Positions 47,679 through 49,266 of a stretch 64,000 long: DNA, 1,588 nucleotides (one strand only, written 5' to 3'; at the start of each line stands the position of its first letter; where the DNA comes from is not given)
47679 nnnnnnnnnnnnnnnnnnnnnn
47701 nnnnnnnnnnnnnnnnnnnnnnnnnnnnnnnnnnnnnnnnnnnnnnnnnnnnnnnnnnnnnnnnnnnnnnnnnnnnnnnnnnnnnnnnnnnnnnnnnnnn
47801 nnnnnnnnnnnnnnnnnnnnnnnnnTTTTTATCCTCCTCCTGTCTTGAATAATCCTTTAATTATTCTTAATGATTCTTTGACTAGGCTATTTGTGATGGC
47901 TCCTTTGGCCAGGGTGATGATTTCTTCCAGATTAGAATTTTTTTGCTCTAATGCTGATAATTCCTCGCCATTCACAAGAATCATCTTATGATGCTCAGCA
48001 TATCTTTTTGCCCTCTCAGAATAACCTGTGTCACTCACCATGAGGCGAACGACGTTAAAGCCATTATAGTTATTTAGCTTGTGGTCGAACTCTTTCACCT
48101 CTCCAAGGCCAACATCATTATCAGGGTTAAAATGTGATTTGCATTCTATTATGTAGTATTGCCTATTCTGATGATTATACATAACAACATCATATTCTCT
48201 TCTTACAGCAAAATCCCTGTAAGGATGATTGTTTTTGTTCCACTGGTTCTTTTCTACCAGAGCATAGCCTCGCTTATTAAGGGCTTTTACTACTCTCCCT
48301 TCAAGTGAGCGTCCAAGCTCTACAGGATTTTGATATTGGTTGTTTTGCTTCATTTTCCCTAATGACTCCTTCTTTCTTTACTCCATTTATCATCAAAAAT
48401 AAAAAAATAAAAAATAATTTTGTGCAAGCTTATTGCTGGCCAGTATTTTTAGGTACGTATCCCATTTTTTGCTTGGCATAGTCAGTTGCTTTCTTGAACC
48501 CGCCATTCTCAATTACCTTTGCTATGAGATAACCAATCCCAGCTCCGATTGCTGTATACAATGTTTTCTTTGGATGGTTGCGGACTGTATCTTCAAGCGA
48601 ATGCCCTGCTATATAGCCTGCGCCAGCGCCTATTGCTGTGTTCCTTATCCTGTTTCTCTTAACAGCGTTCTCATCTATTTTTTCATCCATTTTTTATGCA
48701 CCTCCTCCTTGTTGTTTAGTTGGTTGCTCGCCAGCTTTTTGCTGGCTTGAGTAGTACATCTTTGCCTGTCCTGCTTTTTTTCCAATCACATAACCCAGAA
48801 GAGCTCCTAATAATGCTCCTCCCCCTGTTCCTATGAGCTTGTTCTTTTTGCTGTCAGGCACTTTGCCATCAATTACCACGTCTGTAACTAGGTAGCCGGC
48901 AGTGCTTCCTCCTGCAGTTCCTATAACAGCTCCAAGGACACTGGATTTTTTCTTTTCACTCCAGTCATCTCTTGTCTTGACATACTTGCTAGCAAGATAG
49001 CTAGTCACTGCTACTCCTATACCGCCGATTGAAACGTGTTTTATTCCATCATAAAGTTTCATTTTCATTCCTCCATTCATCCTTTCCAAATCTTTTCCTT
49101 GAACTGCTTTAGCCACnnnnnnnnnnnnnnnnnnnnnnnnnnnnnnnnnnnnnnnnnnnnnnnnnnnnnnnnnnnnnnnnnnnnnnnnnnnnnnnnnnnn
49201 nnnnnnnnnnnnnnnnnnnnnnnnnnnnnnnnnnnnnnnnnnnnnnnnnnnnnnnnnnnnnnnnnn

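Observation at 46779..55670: Nine-gene coupled operon: LysM, NodB deacetylase, MoxR AAA+, HExxH-vWA, unknown, 2x glycine-zipper, PD-(D/E)xK, low-complexity HTH protein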

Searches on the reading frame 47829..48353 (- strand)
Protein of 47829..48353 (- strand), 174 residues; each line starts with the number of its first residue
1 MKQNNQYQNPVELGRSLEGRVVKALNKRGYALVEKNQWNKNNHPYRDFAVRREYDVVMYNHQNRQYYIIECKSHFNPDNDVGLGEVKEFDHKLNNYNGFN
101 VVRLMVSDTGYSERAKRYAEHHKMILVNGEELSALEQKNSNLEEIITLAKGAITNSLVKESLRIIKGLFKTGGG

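Call 3: search_protein_families(library=pfam, proteins=[window:47829-48353:-], max_evalue=0.1)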
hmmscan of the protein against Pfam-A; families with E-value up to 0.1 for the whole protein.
window:47829-48353:- (174 aa): 7 families
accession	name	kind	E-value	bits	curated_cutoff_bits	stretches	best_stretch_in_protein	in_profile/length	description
PF04471.18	Mrr_cat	-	4.3e-08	33.7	21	1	16-134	8-113/115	Restriction endonuclease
PF13635.12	DUF4143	-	0.00047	20.4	28.1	1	5-73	98-159/160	Domain of unknown function (DUF4143)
PF09002.17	Card1_endonuc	-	0.00058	19.9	26.4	1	50-138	44-128/136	Card1-like, endonuclease domain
PF20472.4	PDDEXK_11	-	0.00097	19.3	23.7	1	12-72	4-69/145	PD-(D/E)XK nuclease superfamily domain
PF13588.12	HSDR_N_2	-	0.043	14.3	25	0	50-87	35-72/110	Type I restriction enzyme R protein N terminus (HSDR_N)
PF13156.12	Mrr_cat_2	-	0.054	13.8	22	1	55-139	33-117/127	Restriction endonuclease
PF03698.18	UPF0180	-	0.068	13.8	25.4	0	20-62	11-51/77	Uncharacterised protein family (UPF0180)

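Call 4: search_protein_families(library=padloc, proteins=[window:47829-48353:-], max_evalue=0.1)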
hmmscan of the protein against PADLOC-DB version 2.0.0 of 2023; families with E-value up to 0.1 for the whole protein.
window:47829-48353:- (174 aa): 4 families
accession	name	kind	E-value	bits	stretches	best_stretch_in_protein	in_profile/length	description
PDLC01880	CARF4--CARF_PDDEXK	-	5.6e-05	20.6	1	43-139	270-358/364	-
PDLC01893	CARF4--CARF_PDDEXK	-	0.00024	18.5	1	53-137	297-378/382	-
PDLC03657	mREase_IV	-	0.0062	13.9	1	80-135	235-290/317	Type IV methyl-directed restriction enzyme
PDLC04819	PDC-S02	-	0.02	12.1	1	100-135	269-305/334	-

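Call 25: search_protein_families(library=ncbifam, proteins=[window:47829-48353:-], max_evalue=0.1)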
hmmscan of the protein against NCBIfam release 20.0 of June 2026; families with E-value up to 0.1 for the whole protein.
window:47829-48353:- (174 aa): 0 families

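Call 70: search_solved_structures(query=window:47829-48353:-, max_evalue=1)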
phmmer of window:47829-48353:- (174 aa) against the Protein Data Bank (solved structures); distinct sequences matched with E-value up to 1: 0.

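Call 93: find_homologous_proteins(query=window:47829-48353:-)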
Query window:47829-48353:- (174 aa): 4 proteins with E <= 0.001 among 68 candidates.
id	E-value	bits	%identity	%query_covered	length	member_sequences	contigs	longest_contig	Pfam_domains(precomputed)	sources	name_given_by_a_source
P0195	1.4e-110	385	100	100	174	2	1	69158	PF04471.19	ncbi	-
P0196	7.5e-69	249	66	100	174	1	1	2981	PF04471.19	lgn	-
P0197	1.5e-65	238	62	100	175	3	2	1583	PF13588.13,PF04471.19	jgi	jgi:hypothetical protein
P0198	9.1e-65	236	64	100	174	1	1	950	PF13635.13,PF04471.19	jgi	jgi:restriction endonuclease Mrr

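Call 94: search_protein_families(library=phrogs, proteins=[window:47829-48353:-], max_evalue=0.01)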
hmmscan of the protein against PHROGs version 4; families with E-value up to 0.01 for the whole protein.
window:47829-48353:- (174 aa): 1 family
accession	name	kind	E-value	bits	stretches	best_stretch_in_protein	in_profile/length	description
phrog_19856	-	unknown function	0.00017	22.3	1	53-138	100-180/192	-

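Call 95: find_encoding_contigs(protein=P0195, flank=1000, max_places=2)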
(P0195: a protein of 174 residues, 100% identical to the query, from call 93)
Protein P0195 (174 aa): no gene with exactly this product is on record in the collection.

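Call 96: list_cluster_members(proteins=[P0195, P0001, P0040, P0012, P0019])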
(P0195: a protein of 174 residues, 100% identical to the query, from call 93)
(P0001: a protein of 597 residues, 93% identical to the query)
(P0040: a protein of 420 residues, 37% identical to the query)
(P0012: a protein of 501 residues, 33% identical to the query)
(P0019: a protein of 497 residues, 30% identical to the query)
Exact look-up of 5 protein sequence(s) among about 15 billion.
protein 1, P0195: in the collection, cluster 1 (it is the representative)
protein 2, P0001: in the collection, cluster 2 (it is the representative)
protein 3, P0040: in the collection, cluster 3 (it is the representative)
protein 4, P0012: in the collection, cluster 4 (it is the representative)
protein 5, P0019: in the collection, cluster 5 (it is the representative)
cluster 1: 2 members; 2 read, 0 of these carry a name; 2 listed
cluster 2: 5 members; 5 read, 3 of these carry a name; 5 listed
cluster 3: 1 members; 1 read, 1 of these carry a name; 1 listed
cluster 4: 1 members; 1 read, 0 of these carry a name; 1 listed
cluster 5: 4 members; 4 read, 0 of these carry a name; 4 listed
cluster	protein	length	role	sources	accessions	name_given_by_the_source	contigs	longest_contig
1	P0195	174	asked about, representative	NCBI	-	-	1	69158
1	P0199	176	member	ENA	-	-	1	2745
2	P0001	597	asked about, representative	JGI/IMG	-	Mg-chelatase subunit ChlD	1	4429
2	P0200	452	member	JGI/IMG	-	vacuolar-type H+-ATPase subunit F/Vma7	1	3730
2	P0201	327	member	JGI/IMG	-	Mg-chelatase subunit ChlD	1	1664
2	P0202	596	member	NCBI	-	-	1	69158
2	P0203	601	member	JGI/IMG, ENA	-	-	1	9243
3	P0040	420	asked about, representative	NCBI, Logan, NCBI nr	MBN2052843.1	hypothetical protein JW756_05040 [Candidatus Woesearchaeota archaeon] | hypothetical protein [Candidatus Woesearchaeota archaeon]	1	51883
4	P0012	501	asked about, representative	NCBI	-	-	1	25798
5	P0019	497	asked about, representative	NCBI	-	-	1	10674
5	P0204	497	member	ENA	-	-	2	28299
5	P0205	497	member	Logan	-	-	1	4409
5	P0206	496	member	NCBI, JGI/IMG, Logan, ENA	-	-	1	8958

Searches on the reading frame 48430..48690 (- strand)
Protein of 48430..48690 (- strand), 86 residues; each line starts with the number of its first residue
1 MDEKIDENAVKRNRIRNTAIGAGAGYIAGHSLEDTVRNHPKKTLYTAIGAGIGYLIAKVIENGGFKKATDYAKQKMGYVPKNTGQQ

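Call 3: search_protein_families(library=pfam, proteins=[window:48430-48690:-], max_evalue=0.1)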
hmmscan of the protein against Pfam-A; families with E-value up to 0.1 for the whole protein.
window:48430-48690:- (86 aa): 4 families
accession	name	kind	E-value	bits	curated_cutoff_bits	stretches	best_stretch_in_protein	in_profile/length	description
PF05433.20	Rick_17kDa_Anti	-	5.3e-05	23.5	24.2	1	13-31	23-41/43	Glycine zipper 2TM domain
PF13488.11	Gly-zipper_Omp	-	0.0049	17.2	25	0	19-31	29-41/46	Glycine zipper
PF13441.11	Gly-zipper_YMGG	-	0.019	15.1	28.9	1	14-60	3-42/45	YMGG-like Gly-zipper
PF13056.11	DUF3918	-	0.022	14.8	21.3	0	13-28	2-17/43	Protein of unknown function (DUF3918)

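Call 4: search_protein_families(library=padloc, proteins=[window:48430-48690:-], max_evalue=0.1)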
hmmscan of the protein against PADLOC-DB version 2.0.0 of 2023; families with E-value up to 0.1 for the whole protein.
window:48430-48690:- (86 aa): 1 family
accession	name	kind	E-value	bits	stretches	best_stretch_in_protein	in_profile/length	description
PDLC00490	JetB1|JetB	-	0.045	11.3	0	6-38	126-157/231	DUF4194 domain; MukE-like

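Call 25: search_protein_families(library=ncbifam, proteins=[window:48430-48690:-], max_evalue=0.1)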
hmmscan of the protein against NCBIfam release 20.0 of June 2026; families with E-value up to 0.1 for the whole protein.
window:48430-48690:- (86 aa): 3 families
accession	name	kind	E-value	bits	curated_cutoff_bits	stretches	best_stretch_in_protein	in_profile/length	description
NF007830.1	PRK10540.1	equivalog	5.9e-07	29.3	98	1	13-34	29-50/72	osmotically-inducible lipoprotein OsmB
NF053611.1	YiaD_Gzip_OmpA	equivalog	0.0029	17.4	175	1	11-62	22-73/206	YiaD family glycine zipper/OmpA-like lipoprotein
NF005521.0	PRK07159.1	equivalog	0.036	14.1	122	0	16-39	43-66/101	F0F1 ATP synthase subunit C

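Call 94: search_protein_families(library=phrogs, proteins=[window:48430-48690:-], max_evalue=0.01)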
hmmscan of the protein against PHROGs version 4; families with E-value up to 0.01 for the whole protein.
window:48430-48690:- (86 aa): 3 families
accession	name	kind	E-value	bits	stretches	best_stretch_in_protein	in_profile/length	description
phrog_14537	-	unknown function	0.0029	18.1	0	9-61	24-73/295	-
phrog_21319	-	unknown function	0.0044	17.9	0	14-38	56-80/180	-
phrog_30210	-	unknown function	0.0093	16.8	0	38-62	71-95/135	-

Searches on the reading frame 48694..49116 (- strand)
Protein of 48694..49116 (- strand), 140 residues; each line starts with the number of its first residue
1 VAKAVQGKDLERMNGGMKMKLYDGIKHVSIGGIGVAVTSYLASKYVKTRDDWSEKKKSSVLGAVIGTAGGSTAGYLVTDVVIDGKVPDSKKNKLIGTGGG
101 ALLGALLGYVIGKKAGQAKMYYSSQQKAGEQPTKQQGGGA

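Call 3: search_protein_families(library=pfam, proteins=[window:48694-49116:-], max_evalue=0.1)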
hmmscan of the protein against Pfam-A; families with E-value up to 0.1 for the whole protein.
window:48694-49116:- (140 aa): 4 families
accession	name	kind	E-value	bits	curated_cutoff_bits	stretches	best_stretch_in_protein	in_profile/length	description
PF05433.20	Rick_17kDa_Anti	-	2.9e-06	27.5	24.2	2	89-112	20-43/43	Glycine zipper 2TM domain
PF13441.11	Gly-zipper_YMGG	-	0.005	17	28.9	1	94-116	4-27/45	YMGG-like Gly-zipper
PF13488.11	Gly-zipper_Omp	-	0.038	14.4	25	1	62-117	2-44/46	Glycine zipper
PF09335.16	VTT_dom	-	0.047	14.6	33.9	0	100-122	26-44/123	VTT domain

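Call 4: search_protein_families(library=padloc, proteins=[window:48694-49116:-], max_evalue=0.1)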
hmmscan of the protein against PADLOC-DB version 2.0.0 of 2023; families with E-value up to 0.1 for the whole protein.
window:48694-49116:- (140 aa): 0 families

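Call 25: search_protein_families(library=ncbifam, proteins=[window:48694-49080:-], max_evalue=0.1)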
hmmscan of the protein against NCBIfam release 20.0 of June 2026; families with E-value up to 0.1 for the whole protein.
window:48694-49080:- (128 aa): 3 families
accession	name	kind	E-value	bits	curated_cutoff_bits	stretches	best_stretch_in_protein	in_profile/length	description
NF041250.1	VI_TagQ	equivalog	1.4e-05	24.6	300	1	37-101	51-109/301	type VI secretion system-associated lipoprotein TagQ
NF053611.1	YiaD_Gzip_OmpA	equivalog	0.00025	20.8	175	1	41-107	19-79/206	YiaD family glycine zipper/OmpA-like lipoprotein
NF008437.0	PRK11280.1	equivalog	0.015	15.1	99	0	20-105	8-94/179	hypothetical protein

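Call 94: search_protein_families(library=phrogs, proteins=[window:48694-49080:-], max_evalue=0.01)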
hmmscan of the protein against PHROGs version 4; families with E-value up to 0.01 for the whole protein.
window:48694-49080:- (128 aa): 2 families
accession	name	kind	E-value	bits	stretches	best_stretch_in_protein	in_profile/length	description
phrog_14537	-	unknown function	0.00082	19.9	1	38-117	20-89/295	-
phrog_1277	-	other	0.0026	18.4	0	38-66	60-88/171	DNA methyltransferase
